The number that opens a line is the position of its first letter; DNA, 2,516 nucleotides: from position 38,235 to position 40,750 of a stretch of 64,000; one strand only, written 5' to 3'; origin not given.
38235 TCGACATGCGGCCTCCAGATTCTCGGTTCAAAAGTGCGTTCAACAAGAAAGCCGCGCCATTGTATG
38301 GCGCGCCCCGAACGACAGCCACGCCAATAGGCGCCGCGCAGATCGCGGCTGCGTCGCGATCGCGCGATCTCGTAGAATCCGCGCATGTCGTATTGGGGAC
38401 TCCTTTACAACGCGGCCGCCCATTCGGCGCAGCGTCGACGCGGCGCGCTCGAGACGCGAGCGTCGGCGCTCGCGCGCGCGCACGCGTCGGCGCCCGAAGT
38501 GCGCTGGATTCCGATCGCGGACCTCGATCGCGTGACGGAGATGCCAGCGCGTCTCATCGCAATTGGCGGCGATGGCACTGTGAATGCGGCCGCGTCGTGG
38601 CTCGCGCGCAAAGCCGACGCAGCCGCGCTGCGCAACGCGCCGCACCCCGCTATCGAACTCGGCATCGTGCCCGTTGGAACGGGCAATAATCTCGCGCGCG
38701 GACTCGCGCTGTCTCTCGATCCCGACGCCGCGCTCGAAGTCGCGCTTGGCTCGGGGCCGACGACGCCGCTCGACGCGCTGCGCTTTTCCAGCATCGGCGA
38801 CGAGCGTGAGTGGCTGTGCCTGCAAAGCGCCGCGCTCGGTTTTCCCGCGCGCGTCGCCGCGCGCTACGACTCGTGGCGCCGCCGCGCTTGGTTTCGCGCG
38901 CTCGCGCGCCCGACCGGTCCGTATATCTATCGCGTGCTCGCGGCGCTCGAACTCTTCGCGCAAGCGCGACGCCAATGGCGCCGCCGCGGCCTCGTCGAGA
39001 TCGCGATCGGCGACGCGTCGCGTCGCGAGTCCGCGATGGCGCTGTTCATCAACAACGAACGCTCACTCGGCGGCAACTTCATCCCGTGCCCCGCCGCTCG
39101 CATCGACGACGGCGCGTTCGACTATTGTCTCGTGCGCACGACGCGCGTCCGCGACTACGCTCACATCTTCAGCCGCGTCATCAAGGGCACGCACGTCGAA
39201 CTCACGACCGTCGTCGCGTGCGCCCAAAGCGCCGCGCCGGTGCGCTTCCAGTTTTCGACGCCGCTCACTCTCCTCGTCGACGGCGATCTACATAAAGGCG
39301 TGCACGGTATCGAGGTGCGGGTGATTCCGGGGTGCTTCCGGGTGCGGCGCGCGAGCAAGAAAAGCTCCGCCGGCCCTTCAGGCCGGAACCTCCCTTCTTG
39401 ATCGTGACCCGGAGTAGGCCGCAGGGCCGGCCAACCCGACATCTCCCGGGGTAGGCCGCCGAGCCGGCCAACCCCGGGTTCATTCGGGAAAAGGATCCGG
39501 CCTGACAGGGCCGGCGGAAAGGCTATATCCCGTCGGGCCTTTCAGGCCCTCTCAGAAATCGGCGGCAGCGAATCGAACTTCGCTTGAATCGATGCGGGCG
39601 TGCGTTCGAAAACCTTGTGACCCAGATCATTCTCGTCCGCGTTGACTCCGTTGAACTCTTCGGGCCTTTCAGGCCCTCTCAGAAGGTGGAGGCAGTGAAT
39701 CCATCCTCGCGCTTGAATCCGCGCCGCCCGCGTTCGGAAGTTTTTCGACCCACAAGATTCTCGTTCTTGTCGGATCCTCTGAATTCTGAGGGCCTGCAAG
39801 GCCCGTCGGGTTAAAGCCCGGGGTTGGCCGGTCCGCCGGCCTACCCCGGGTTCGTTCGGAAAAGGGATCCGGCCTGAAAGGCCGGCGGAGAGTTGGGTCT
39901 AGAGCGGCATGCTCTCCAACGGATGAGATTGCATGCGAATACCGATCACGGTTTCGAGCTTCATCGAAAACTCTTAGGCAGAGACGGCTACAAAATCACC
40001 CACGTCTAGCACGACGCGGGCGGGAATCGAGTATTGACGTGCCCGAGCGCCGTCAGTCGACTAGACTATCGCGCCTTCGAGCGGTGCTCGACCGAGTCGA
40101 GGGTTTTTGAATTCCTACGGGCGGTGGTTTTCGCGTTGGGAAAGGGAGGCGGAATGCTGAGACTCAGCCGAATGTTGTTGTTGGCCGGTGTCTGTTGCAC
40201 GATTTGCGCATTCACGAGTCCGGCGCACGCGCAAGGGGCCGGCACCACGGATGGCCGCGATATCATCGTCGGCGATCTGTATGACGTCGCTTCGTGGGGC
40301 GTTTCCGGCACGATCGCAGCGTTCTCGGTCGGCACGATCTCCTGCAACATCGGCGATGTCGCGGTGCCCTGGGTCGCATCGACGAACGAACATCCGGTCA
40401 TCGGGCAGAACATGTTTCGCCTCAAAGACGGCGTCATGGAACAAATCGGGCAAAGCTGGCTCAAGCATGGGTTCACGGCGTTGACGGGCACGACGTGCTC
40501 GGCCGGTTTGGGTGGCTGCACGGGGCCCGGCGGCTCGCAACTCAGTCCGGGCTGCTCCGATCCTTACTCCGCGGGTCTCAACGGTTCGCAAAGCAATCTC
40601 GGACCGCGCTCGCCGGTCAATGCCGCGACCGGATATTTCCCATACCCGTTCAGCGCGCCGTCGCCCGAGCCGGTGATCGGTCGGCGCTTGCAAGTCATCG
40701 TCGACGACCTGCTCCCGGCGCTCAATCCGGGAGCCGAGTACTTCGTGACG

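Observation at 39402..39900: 500-bp intergenic cluster of GC-rich palindromes with two divergent tandem ~128-bp units and an invertible-looking flank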

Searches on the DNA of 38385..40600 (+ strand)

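Call 4: search_rna_families(source=window, start=38800, end=40600, threshold=evalue, max_evalue=10, show_alignments=3)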
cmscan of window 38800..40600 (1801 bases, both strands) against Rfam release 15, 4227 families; matches with E-value up to 10: 12.
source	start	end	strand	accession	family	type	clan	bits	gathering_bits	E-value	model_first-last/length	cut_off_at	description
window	39370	39514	+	RF00926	MIR1151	Gene; miRNA;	-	31.4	90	0.022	1-110/110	no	MIR1151 microRNA precursor family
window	39378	39501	-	RF02347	ar45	Gene; sRNA;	-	26.8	40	0.0026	1-148/148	no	Alphaproteobacterial sRNA ar45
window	39005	39086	-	RF01274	sR45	Gene; snRNA; snoRNA; CD-box;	-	17.5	40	0.85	1-55/55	no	Small nucleolar RNA sR45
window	39857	39900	+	RF01093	RF_site5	Cis-reg; frameshift_element;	-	17.5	35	5.8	1-60/60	no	Ma3 gene ribosomal frameshift signal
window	39817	39850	+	RF00974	mir-607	Gene; miRNA;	-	17.3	94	7.6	1-91/91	no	mir-607 microRNA precursor family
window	39415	39544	+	RF02232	sX13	Gene; sRNA;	-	16.3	50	3.5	1-115/115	no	Xanthomonadaceae sRNA sX13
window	39501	39550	+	RF01687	Acido-Lenti-1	Gene; sRNA;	-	15.7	37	1.6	1-46/46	no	Acido-Lenti-1 RNA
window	38970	39094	-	RF02463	Ms_AS-1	Gene; sRNA;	-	15.4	37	5.9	1-98/98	no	Mycobacterium sRNA Ms_AS-1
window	39741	39892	-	RF00232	Spi-1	Cis-reg;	-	14.5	40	9.1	1-168/168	no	Spi-1 (PU.1) 5' UTR regulatory element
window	39798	39881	+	RF02133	HOXB13-AS1_2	Gene; lncRNA;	-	14.3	40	2.8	1-81/81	no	HOXB13 antisense RNA 1 conserved region 2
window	39769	39874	+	RF00567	SNORD17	Gene; snRNA; snoRNA; CD-box;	-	12.6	45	3.7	41-177/238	no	Small nucleolar RNA SNORD17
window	39454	39486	-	RF02248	Six3os1_3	Gene; lncRNA;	-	11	40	9.9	1-75/75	no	Six3os1 conserved region 3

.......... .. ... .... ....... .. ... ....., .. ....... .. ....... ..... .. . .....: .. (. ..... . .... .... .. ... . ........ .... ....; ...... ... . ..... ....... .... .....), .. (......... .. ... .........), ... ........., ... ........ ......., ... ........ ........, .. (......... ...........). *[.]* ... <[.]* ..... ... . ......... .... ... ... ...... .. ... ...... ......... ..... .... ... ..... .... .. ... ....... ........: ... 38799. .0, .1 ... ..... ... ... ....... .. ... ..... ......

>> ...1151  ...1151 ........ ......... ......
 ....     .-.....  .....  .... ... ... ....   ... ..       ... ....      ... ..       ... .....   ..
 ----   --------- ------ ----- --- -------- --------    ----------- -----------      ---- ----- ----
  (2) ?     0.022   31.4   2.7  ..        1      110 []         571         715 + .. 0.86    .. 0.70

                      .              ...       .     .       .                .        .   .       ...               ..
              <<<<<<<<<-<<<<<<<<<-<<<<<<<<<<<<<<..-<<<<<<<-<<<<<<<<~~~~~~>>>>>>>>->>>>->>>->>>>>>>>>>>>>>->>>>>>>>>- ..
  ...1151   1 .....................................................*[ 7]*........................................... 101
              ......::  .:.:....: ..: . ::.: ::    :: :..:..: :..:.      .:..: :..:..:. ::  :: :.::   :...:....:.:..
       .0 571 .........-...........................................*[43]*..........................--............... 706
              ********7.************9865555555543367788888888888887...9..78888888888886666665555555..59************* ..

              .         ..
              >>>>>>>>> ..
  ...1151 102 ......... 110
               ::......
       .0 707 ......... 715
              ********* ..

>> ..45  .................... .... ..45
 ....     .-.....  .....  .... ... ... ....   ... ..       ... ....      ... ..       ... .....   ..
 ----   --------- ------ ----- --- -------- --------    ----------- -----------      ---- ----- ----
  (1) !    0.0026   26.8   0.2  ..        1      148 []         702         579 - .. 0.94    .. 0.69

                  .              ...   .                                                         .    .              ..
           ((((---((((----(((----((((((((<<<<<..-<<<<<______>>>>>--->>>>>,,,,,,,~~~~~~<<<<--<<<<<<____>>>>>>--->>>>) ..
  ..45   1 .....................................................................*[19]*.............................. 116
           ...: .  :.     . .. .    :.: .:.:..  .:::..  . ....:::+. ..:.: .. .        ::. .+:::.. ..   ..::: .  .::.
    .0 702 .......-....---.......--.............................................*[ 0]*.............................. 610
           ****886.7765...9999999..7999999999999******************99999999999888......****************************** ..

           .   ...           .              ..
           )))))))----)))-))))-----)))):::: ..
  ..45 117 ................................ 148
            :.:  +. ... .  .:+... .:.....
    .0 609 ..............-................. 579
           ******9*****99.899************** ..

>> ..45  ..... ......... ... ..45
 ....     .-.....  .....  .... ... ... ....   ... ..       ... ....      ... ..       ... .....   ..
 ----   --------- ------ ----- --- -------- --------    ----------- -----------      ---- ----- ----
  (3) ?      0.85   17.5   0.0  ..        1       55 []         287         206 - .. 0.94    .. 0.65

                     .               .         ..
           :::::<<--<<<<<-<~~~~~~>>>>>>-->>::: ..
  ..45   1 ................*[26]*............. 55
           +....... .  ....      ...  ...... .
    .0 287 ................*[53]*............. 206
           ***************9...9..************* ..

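Call 46: search_with_rna_model(model_id=R1, sources=[L110, L111, L112, L113, L114, L115, L116, L117, L118, L119, L120, L121, L122, L123, L124, L125, L126, L127, L128, L129, L130, L131, L132, L133, L134, L135, L136, L137, L138, L139, L140, L141, L142, L143, L144, L145, L146, L147, L148, L149, L150, L151, L152, L153, L154, L155, L156, L157, L158, L159, L160, L161, L162, L163, L164, L165, L166, L167, L168, L169, L170, L171, L172, L173, L174, L175, L176, L177, L178, L179, L180, L181, L182, L183, L184, L185, L186, L187, L188, L189, L190, L191, L192, L013, L045, L075, L107], max_evalue=0.01)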
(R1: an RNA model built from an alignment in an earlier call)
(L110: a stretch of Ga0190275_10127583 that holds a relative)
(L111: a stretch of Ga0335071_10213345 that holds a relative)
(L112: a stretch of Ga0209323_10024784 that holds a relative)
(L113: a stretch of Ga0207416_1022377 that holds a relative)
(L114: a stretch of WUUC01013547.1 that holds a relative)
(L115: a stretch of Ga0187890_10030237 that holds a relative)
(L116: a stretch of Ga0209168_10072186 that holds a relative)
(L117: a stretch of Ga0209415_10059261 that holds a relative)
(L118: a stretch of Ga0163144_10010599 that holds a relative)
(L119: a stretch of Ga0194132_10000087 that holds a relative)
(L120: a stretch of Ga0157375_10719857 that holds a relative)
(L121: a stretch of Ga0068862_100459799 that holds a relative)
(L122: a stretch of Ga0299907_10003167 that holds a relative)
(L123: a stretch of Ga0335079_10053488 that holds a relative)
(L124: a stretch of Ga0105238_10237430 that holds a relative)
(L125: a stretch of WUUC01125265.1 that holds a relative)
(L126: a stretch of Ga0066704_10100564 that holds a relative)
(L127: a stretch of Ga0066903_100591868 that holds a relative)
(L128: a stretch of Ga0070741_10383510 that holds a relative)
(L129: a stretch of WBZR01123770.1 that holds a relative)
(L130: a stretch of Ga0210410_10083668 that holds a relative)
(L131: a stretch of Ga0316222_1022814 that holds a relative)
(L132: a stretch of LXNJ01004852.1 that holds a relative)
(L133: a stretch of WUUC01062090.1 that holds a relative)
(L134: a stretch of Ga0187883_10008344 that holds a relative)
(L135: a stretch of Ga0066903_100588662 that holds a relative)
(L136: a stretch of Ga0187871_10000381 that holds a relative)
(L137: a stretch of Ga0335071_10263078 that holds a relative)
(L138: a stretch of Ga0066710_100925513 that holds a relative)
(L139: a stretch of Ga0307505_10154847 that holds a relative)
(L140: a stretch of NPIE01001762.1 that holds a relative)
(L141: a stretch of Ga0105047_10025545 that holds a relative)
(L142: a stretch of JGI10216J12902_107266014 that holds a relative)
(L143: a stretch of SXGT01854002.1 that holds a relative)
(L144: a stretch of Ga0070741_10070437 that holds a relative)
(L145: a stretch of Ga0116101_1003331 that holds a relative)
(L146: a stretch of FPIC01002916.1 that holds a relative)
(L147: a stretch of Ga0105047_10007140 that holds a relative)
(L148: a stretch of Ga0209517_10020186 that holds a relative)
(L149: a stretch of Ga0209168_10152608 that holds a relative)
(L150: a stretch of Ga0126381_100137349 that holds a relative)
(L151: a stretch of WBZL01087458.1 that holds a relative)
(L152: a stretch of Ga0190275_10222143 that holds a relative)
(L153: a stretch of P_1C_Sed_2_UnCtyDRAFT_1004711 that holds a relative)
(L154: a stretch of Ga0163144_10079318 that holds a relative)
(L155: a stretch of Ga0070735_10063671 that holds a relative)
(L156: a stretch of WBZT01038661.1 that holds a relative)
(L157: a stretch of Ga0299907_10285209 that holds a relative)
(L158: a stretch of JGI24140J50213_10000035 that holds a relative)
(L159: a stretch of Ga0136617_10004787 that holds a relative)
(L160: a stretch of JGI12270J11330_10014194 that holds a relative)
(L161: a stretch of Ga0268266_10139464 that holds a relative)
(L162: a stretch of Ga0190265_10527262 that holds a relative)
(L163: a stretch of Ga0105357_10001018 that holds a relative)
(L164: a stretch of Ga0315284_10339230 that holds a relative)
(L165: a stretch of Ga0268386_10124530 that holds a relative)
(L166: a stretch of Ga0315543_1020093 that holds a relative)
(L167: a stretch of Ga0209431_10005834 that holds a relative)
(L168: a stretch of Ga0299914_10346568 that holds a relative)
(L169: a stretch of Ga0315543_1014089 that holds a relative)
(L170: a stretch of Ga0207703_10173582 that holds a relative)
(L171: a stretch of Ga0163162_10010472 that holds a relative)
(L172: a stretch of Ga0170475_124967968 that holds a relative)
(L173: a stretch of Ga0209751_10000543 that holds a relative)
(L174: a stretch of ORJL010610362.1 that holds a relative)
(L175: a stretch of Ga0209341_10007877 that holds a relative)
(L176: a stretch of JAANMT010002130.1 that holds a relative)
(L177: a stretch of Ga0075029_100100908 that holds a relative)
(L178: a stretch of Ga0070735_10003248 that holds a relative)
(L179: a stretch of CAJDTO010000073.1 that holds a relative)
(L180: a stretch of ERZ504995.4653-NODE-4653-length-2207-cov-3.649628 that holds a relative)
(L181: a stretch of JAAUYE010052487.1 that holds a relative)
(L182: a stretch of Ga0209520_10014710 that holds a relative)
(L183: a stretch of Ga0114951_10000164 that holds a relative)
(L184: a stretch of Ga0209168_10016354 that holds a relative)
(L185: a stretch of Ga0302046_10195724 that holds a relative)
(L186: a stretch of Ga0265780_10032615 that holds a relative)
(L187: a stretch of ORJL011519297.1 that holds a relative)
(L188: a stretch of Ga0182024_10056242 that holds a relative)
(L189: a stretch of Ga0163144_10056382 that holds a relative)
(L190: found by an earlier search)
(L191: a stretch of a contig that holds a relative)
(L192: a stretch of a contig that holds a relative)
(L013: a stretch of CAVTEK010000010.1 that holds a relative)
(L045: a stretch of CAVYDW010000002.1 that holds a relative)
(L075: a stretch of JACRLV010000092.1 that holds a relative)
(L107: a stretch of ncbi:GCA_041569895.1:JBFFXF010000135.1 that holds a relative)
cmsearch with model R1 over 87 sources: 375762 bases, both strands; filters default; matches with E-value up to 0.01: 139.
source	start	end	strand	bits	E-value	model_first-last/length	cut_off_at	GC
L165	1572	1682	-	104.7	1.3e-18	1-111/111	no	0.58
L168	1003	1113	+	104.7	1.3e-18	1-111/111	no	0.58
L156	642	751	-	103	2.9e-18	1-111/111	no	0.59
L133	1517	1627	-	101.9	4.8e-18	1-111/111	no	0.55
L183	9506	9616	-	101.5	5.9e-18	1-111/111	no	0.59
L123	697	807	-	101.4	6.2e-18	1-111/111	no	0.54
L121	510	620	-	101.3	6.4e-18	1-111/111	no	0.58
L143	1214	1323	+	100.3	1e-17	1-111/111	no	0.62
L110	1559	1670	+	100.1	1.1e-17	1-111/111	no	0.62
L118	9823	9932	+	99.7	1.4e-17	1-111/111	no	0.6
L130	1531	1643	+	99.2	1.7e-17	1-111/111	no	0.58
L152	1623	1732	+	99.2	1.7e-17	1-111/111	no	0.6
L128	85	194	+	99.1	1.8e-17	1-111/111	no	0.55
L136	1664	1773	+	99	1.8e-17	1-111/111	no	0.54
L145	2210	2319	+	99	1.8e-17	1-111/111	no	0.54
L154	344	453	+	99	1.9e-17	1-111/111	no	0.61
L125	4001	4112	-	97.4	4e-17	1-111/111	no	0.58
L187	1161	1273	-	97.3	4.2e-17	1-111/111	no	0.6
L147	3555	3664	-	97.2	4.3e-17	1-111/111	no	0.65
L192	1772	1881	+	97.2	4.3e-17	1-111/111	no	0.65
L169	748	858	-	97.2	4.4e-17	1-111/111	no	0.59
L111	943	1052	+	96.7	5.4e-17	1-111/111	no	0.67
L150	1510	1623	+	96.2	6.9e-17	1-111/111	no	0.63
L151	981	1091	+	96.1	7.1e-17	1-111/111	no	0.59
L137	206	315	+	95.8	8.3e-17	1-111/111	no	0.68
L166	2925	3036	+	95.5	9.7e-17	1-111/111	no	0.6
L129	708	819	+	93.7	2.2e-16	1-111/111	no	0.56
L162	253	361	-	93.3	2.6e-16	1-111/111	no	0.56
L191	444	553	+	93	3e-16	1-111/111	no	0.64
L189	1634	1745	-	92.2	4.3e-16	1-111/111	no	0.64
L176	11782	11892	-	91.8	5.3e-16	1-111/111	no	0.61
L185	892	1003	-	91.2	6.9e-16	1-111/111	no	0.63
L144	831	942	+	91.2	7.1e-16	1-111/111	no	0.64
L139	198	310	+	90.3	1.1e-15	1-111/111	no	0.65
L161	2001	2110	+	90.3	1.1e-15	1-111/111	no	0.65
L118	9690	9800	-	89.7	1.4e-15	1-111/111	no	0.59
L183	9628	9739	+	88.7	2.3e-15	1-111/111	no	0.62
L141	3503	3614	+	88.5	2.4e-15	1-111/111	no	0.67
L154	212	322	-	88.3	2.6e-15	1-111/111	no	0.6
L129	118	228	-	88.1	2.9e-15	1-111/111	no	0.59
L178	10088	10198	-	87.5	3.9e-15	1-111/111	no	0.59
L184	833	943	+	87.5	3.9e-15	1-111/111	no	0.59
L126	1210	1320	+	87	4.8e-15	1-111/111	no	0.59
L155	2285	2394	+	82.7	3.7e-14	1-111/111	no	0.63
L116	1258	1367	-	81.7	5.7e-14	1-111/111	no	0.64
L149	5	114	-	81.7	5.7e-14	1-111/111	no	0.64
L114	1486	1596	-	80.5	1e-13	1-111/111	no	0.62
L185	1013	1122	+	79.7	1.5e-13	1-111/111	no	0.55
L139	74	183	-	79.6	1.5e-13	1-111/111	no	0.67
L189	1765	1876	+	77.9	3.4e-13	1-111/111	no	0.54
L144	724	830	-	76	8.2e-13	1-111/111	no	0.56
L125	4130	4240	+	74.5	1.6e-12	1-111/111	no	0.57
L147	4151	4259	+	72.4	4.3e-12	1-111/111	no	0.63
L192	1177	1285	-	72.4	4.3e-12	1-111/111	no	0.63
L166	2749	2856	-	71.2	7.7e-12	1-111/111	no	0.56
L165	1700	1810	+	70.7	9.7e-12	1-111/111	no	0.58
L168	875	985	-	70.7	9.7e-12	1-111/111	no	0.58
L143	1089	1198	-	70.1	1.3e-11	1-111/111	no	0.63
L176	11912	12022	+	70.1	1.3e-11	1-111/111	no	0.63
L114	1535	1645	+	68.7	2.4e-11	1-111/111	no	0.61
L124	516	627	+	68.5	2.6e-11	1-111/111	no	0.55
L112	933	1041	+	68.4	2.7e-11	1-111/111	no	0.56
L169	925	1032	+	65.6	1e-10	1-111/111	no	0.51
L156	766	872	+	65.3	1.2e-10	1-111/111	no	0.5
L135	1640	1741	+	64.3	1.8e-10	1-111/111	no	0.62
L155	2177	2287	-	62.8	3.8e-10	1-111/111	no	0.59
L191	1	96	-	59.2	2e-09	1-105/111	3'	0.55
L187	1289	1401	+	58.9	2.3e-09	1-111/111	no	0.56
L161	262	369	-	56.1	8.4e-09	1-111/111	no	0.65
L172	1403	1511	-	55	1.4e-08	1-111/111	no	0.52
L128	1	83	-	54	2.2e-08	1-86/111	3'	0.54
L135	1638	1739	-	53.9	2.4e-08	1-111/111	no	0.63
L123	824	929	+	52.3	5e-08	1-111/111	no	0.55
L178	9866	9979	+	48.4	3e-07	1-111/111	no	0.54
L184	1052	1165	-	48.4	3e-07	1-111/111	no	0.54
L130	1556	1641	-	45.3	1.3e-06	1-111/111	no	0.6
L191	486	546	-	44.8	1.6e-06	6-77/111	no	0.69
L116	1260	1369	+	43.8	2.6e-06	1-111/111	no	0.65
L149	7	116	+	43.8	2.6e-06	1-111/111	no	0.65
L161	1999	2108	-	43.6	2.8e-06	1-111/111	no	0.65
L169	750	860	+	43.4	3e-06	1-111/111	no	0.59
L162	255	363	+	41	9.3e-06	1-111/111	no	0.56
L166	2923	3034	-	40.8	1e-05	1-111/111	no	0.61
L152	1643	1730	-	40.2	1.4e-05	1-111/111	no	0.62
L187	1163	1258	+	39.9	1.6e-05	1-111/111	no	0.58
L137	222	313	-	39.7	1.7e-05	1-111/111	no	0.67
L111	985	1045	-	39.7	1.7e-05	6-77/111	no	0.7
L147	3557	3649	+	38.8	2.6e-05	1-111/111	no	0.67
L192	1787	1879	-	38.8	2.6e-05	1-111/111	no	0.67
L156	644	753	+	38.1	3.7e-05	1-111/111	no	0.59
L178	10090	10187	+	37.9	3.9e-05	1-111/111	no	0.6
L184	844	941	-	37.9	3.9e-05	1-111/111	no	0.6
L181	820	931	-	37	6.1e-05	1-111/111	no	0.6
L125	4003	4087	+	36.8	6.6e-05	1-111/111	no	0.59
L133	1519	1629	+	36.6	7.1e-05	1-111/111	no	0.53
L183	9508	9592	+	36.4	8.1e-05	1-111/111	no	0.64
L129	727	817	-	36.3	8.5e-05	1-111/111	no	0.57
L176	11784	11866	+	36.2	8.6e-05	1-111/111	no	0.64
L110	1578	1668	-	36.1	9.1e-05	1-111/111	no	0.65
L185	926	959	+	35.3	0.00014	44-77/111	no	0.76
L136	1561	1662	-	35.3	0.00014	1-111/111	no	0.55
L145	2107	2208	-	35.3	0.00014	1-111/111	no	0.55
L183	9671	9732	-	34.9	0.00016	6-77/111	no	0.74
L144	855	951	-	34.8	0.00017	1-111/111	no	0.6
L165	1574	1647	+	34.7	0.00017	1-111/111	no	0.62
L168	1038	1111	-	34.7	0.00017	1-111/111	no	0.62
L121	544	577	+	34.6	0.00018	44-77/111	no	0.79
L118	9841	9930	-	34.6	0.00018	1-111/111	no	0.63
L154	362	451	-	34.4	0.0002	1-111/111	no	0.64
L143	1256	1316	-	34.3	0.00021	6-77/111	no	0.66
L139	218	308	-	34.2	0.00022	1-111/111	no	0.67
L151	1013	1089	-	33.8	0.00026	1-111/111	no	0.64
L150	1556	1598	-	33.7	0.00028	35-77/111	no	0.72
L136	1706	1766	-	33.5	0.00031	6-77/111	no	0.59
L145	2252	2312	-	33.5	0.00031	6-77/111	no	0.59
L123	699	784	+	33.1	0.00037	1-111/111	no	0.52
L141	3520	3612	-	33.1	0.00037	1-111/111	no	0.68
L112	955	1039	-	33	0.00039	1-111/111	no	0.58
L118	9692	9802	+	32.8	0.00043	1-111/111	no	0.59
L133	1639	1741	+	32.6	0.00046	1-111/111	no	0.58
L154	214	324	+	32.4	0.00051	1-111/111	no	0.6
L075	5079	5192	-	31.9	0.00065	1-111/111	no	0.62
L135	80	188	+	31.6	0.00075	1-111/111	no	0.66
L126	1219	1318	-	31.4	0.00081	1-111/111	no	0.6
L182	4347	4378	-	30.8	0.0011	45-76/111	no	0.81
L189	1668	1701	+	30.7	0.0011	44-77/111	no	0.76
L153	853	948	-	30.6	0.0012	1-111/111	no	0.42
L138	114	207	+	29.2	0.0022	1-111/111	no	0.57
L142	12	41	+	28.7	0.0028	46-75/111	no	0.83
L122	7355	7457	+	28.3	0.0034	1-111/111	no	0.74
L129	152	185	+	28.2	0.0037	44-77/111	no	0.76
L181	858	889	+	28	0.0039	45-76/111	no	0.75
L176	11939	12020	-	27.9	0.0042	1-111/111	no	0.63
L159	11978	12009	-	26.8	0.0068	45-76/111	no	0.72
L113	3201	3233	-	26.6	0.0074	45-77/111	5'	0.82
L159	11968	12010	+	26.6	0.0077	35-77/111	no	0.7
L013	7903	8000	+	26.3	0.0085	1-111/111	no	0.66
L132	3718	3743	+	26.2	0.0091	48-73/111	no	0.81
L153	837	950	+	26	0.0098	1-111/111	no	0.42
